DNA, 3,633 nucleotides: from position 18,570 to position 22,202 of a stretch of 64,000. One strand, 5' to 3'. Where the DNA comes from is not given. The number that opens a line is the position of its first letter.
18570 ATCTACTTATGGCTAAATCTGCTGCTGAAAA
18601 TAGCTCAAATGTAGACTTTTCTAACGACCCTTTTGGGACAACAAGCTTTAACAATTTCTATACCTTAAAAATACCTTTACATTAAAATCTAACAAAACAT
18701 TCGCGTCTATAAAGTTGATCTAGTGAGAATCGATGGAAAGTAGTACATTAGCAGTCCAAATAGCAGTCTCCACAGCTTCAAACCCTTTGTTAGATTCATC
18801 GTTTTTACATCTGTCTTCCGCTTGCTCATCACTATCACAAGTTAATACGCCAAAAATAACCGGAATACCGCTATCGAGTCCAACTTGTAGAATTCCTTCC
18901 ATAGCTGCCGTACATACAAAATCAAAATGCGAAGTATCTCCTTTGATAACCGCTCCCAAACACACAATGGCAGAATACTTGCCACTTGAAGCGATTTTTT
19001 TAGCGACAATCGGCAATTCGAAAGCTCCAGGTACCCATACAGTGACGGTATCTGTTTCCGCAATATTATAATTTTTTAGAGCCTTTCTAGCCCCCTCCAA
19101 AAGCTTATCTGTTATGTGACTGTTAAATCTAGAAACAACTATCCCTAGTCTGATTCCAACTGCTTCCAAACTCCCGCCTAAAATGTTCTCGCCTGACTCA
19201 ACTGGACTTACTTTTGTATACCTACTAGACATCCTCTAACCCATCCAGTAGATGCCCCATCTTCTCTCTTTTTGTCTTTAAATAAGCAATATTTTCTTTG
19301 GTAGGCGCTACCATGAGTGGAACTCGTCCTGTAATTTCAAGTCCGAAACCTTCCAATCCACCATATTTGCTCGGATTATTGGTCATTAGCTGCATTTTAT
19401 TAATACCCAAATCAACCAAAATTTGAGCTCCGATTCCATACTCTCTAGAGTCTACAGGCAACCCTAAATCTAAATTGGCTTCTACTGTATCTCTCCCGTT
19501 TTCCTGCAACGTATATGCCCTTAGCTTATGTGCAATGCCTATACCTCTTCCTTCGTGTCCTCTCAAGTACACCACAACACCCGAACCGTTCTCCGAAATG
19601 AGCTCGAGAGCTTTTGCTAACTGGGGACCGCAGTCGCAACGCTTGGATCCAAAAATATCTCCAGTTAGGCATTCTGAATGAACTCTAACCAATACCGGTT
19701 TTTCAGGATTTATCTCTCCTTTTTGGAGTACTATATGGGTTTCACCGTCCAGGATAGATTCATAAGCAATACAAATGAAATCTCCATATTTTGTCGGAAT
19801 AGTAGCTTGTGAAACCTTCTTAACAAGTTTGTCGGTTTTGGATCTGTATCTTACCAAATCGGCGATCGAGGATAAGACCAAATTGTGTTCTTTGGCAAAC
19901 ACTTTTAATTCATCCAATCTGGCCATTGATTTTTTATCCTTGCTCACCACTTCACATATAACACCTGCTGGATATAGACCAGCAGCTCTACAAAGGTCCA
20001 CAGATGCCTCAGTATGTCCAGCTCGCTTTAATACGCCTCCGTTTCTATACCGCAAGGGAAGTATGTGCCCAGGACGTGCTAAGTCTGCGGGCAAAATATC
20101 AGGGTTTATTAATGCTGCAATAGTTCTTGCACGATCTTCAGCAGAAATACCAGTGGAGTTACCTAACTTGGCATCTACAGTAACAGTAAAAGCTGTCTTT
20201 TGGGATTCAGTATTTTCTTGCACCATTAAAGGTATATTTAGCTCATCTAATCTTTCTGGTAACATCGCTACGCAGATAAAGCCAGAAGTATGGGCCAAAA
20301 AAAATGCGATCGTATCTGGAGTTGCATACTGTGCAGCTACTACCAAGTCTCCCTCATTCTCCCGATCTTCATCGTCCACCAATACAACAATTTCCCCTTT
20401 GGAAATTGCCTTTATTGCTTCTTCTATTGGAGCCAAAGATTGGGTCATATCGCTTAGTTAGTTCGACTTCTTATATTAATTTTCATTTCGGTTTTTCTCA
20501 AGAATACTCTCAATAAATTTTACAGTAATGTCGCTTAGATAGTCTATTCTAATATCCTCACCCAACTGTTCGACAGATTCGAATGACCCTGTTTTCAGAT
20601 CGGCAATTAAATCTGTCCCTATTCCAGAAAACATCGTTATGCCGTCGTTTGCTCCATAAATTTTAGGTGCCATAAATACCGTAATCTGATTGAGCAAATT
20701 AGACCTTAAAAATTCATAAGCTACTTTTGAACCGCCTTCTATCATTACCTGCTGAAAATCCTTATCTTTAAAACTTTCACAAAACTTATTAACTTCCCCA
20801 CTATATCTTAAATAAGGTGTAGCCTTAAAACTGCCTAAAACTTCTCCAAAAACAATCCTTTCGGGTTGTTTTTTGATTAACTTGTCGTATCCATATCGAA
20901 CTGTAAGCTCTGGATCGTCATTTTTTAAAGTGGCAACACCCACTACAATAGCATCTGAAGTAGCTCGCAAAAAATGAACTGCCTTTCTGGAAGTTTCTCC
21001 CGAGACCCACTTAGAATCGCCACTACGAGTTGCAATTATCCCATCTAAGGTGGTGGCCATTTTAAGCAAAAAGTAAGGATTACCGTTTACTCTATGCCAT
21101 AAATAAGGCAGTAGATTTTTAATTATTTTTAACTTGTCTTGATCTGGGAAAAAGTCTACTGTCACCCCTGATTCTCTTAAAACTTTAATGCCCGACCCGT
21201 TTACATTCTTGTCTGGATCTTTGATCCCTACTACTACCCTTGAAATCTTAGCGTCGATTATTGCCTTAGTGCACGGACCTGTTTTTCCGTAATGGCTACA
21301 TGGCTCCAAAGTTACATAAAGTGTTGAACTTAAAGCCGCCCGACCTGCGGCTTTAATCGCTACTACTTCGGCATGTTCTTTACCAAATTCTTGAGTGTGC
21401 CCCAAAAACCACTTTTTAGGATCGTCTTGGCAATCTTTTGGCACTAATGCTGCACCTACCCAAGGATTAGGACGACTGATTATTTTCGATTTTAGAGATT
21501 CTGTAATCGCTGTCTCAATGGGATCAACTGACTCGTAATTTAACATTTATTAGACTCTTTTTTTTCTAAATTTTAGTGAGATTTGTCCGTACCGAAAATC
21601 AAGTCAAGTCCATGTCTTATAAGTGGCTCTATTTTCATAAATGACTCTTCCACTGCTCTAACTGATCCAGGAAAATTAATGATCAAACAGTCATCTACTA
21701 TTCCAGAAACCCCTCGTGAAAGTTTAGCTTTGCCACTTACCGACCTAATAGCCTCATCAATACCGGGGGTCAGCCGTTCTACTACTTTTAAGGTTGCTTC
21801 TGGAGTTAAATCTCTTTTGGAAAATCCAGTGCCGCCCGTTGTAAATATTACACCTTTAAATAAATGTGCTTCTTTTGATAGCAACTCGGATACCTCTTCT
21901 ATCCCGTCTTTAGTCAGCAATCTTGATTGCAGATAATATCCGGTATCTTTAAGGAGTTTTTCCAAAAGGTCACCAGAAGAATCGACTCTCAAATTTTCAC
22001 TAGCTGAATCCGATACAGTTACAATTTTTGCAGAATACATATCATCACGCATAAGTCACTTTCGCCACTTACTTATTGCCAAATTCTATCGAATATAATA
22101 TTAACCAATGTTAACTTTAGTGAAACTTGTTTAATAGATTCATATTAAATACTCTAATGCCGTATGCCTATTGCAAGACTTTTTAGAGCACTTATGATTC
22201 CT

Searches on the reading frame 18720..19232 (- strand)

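Call 34: search_protein_families(library=pfam, proteins=[window:18720-19232:-], max_evalue=0.001)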
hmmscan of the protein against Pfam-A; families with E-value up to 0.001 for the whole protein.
window:18720-19232:- (170 aa): 1 family
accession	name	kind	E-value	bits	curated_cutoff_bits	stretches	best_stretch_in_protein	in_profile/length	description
PF00885.24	DMRL_synthase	-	4.2e-53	179.4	26.7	1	27-163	2-137/139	6,7-dimethyl-8-ribityllumazine synthase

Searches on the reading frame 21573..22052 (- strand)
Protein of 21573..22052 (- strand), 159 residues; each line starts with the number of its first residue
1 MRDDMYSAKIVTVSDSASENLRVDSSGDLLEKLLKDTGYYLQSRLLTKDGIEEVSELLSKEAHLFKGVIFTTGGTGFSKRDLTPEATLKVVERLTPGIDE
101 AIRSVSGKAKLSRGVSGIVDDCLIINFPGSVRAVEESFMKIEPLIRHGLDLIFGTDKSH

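Call 34: search_protein_families(library=pfam, proteins=[window:21573-22052:-], max_evalue=0.001)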
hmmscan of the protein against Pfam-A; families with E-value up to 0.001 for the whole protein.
window:21573-22052:- (159 aa): 2 families
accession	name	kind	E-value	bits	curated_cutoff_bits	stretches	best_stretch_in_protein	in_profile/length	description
PF00994.29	MoCF_biosynth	-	3.5e-24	85.6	26.6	1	10-147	2-144/144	Probable molybdopterin binding domain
PF09840.14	DUF2067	-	0.00021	21.4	24.9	0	22-70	81-133/187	Uncharacterized protein conserved in archaea (DUF2067)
